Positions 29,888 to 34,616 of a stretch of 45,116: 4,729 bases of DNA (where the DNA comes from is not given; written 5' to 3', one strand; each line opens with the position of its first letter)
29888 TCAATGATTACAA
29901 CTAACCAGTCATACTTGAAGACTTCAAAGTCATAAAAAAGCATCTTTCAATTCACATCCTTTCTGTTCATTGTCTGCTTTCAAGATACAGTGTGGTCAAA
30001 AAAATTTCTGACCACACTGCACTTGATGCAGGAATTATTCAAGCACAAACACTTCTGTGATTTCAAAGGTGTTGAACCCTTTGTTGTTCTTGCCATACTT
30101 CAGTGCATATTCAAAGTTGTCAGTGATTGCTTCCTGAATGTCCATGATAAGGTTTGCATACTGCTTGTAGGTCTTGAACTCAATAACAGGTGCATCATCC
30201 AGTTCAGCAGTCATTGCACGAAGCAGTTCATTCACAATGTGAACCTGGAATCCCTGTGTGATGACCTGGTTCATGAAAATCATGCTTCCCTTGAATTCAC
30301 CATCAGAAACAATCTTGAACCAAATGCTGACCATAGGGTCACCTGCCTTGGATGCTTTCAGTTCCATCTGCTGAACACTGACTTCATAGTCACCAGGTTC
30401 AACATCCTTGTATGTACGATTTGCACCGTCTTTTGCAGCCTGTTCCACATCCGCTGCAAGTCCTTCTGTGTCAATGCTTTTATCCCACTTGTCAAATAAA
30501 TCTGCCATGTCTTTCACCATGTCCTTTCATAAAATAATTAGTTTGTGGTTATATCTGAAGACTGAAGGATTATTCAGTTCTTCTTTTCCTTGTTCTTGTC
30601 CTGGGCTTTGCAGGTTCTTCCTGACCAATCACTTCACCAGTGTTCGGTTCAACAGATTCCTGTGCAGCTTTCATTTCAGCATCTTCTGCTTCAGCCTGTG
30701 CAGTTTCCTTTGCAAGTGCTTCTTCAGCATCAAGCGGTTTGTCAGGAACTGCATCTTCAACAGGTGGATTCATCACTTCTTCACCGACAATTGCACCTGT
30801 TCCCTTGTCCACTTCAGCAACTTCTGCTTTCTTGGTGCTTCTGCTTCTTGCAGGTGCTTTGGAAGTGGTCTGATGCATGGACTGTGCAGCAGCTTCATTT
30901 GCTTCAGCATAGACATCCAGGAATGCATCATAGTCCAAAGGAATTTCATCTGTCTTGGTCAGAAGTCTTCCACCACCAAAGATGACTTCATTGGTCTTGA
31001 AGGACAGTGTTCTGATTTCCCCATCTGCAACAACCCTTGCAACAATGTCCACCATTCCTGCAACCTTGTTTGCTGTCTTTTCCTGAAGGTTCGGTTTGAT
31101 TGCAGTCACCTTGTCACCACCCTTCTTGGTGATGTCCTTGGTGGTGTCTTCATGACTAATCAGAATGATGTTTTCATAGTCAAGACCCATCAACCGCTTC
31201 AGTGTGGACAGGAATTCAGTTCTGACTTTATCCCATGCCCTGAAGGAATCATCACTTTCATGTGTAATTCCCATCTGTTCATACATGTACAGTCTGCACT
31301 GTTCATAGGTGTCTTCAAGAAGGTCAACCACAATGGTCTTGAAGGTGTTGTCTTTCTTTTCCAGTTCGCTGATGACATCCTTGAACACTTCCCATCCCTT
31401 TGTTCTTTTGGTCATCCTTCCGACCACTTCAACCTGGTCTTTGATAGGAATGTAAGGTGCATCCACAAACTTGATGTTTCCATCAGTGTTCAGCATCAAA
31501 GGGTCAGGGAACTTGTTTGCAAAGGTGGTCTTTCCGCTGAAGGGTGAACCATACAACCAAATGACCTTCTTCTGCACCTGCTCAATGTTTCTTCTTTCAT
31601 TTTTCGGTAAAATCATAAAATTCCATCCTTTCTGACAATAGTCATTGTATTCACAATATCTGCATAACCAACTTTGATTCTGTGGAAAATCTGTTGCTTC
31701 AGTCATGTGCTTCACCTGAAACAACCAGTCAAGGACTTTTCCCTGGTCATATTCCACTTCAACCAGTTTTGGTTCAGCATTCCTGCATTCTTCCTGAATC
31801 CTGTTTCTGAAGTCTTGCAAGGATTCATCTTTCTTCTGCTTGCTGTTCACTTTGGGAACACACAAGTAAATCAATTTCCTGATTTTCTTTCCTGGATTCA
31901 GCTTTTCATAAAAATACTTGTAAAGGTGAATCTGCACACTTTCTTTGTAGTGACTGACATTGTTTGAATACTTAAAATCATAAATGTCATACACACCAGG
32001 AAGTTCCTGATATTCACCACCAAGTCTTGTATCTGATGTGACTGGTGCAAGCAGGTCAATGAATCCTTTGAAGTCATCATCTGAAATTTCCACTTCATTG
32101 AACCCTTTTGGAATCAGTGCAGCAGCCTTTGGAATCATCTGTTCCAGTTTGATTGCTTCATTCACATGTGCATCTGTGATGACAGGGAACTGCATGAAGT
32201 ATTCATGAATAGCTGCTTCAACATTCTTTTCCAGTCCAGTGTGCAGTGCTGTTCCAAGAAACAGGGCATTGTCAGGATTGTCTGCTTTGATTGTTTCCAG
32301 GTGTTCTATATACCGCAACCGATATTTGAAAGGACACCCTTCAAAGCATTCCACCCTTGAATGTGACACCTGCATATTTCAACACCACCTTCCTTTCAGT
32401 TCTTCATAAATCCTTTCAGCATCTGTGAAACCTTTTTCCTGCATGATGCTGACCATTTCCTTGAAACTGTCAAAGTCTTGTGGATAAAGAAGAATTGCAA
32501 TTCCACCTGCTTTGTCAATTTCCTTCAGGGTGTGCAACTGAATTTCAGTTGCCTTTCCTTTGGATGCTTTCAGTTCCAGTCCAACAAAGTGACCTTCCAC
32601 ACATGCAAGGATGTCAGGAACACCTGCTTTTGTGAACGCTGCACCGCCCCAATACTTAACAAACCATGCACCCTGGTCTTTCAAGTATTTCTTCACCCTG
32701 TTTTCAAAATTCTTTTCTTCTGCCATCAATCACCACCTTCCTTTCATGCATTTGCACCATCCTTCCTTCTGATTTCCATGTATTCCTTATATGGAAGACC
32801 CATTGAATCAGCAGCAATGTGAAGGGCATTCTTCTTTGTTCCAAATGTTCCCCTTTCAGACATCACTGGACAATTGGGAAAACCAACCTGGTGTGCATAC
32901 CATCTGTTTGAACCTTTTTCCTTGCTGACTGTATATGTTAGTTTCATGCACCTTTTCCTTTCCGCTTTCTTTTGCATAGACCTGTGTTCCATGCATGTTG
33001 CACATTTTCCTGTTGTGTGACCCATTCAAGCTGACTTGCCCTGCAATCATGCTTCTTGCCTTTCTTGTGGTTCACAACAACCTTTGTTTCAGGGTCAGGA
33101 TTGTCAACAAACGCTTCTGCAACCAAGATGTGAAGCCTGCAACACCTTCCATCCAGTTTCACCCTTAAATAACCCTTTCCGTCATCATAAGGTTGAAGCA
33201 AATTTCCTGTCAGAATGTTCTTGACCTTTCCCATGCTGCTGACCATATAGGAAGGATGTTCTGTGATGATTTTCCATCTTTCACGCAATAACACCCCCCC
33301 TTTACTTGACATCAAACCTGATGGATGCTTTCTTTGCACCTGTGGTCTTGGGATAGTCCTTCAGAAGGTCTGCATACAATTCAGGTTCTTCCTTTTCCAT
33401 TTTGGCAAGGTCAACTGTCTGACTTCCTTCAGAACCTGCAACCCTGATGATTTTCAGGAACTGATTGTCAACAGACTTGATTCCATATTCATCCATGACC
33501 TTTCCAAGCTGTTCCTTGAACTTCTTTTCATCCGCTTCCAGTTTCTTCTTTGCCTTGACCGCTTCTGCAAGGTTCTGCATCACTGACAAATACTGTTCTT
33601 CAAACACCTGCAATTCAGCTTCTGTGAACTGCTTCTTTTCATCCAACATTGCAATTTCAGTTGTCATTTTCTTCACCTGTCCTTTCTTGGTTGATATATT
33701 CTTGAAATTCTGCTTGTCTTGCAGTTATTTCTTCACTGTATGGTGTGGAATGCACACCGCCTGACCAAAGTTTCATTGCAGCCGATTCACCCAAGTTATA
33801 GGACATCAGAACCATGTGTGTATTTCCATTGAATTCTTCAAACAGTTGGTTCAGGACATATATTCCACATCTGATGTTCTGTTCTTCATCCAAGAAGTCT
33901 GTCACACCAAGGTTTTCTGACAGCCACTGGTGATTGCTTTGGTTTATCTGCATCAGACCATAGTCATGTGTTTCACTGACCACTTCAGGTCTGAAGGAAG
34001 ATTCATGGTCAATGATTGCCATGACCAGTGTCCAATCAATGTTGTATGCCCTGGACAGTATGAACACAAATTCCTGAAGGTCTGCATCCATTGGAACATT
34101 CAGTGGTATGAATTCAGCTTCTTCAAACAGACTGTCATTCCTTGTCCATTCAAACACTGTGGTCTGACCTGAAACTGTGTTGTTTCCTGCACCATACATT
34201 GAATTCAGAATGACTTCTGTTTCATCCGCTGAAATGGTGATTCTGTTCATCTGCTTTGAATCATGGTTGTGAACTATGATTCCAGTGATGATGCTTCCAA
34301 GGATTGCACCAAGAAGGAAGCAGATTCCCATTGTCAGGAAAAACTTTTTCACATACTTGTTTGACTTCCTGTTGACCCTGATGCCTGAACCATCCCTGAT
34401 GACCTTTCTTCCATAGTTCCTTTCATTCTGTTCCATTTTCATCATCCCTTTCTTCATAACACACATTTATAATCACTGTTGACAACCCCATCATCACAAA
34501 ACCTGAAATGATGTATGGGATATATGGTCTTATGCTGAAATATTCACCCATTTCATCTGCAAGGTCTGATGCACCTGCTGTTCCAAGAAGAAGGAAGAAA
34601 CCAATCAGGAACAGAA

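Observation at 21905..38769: The inverted R1/R2 pair brackets the entire early/replication/immunity module. Possible roles are a P4-like bipartite origin, twin regulated promoters, or an invertible or mobile cassette.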

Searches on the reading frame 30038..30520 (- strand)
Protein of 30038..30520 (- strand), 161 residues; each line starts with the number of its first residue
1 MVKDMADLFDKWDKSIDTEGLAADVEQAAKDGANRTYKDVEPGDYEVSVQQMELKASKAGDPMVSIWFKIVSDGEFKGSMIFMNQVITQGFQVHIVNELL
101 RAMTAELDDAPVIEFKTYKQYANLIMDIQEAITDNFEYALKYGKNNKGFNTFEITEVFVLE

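Call 9: search_protein_families(library=pfam, proteins=[window:30038-30520:-], max_evalue=0.01)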
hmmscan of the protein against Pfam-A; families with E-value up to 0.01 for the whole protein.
window:30038-30520:- (161 aa): 2 families
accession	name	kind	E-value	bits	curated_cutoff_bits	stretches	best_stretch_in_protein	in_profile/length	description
PF05037.18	DUF669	-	8.6e-07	29.6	21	1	37-89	11-63/138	Protein of unknown function (DUF669)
PF16729.10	DUF5067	-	0.0067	16.8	27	1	35-114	16-85/126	Domain of unknown function (DUF5067)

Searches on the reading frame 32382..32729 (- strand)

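Call 9: search_protein_families(library=pfam, proteins=[window:32382-32729:-], max_evalue=0.01)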
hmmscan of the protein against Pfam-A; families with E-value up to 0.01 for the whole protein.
window:32382-32729:- (116 aa): 1 family
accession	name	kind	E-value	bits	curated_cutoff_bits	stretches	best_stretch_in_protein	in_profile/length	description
PF01870.24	Hjc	-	0.00039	20.7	21.1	1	8-71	2-64/93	Archaeal holliday junction resolvase (hjc)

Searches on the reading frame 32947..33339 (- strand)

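Call 9: search_protein_families(library=pfam, proteins=[window:32947-33339:-], max_evalue=0.01)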
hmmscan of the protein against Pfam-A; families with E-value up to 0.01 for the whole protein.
window:32947-33339:- (131 aa): 2 families
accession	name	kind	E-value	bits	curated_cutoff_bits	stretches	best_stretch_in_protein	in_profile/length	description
PF07463.16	NUMOD4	-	2.9e-08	34.2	23.4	1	20-62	1-48/49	NUMOD4 motif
PF13392.12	HNH_3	-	1.5e-05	24.9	24.8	1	68-113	2-45/46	HNH endonuclease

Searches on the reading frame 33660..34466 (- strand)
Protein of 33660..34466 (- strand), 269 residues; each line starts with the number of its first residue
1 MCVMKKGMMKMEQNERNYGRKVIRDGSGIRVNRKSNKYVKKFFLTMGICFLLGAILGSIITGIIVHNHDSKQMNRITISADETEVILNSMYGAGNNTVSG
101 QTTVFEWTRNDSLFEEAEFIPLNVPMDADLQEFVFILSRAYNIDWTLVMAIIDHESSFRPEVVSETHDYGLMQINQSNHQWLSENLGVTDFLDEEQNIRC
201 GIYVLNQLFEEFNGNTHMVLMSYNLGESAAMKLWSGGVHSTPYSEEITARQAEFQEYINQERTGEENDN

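Call 9: search_protein_families(library=pfam, proteins=[window:33660-34466:-], max_evalue=0.01)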
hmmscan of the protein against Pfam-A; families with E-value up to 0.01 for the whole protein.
window:33660-34466:- (269 aa): 1 family
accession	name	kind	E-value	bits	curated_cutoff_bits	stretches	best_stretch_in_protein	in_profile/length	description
PF01464.25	SLT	-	3.3e-25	88.4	21.3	1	138-232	7-103/117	Transglycosylase SLT domain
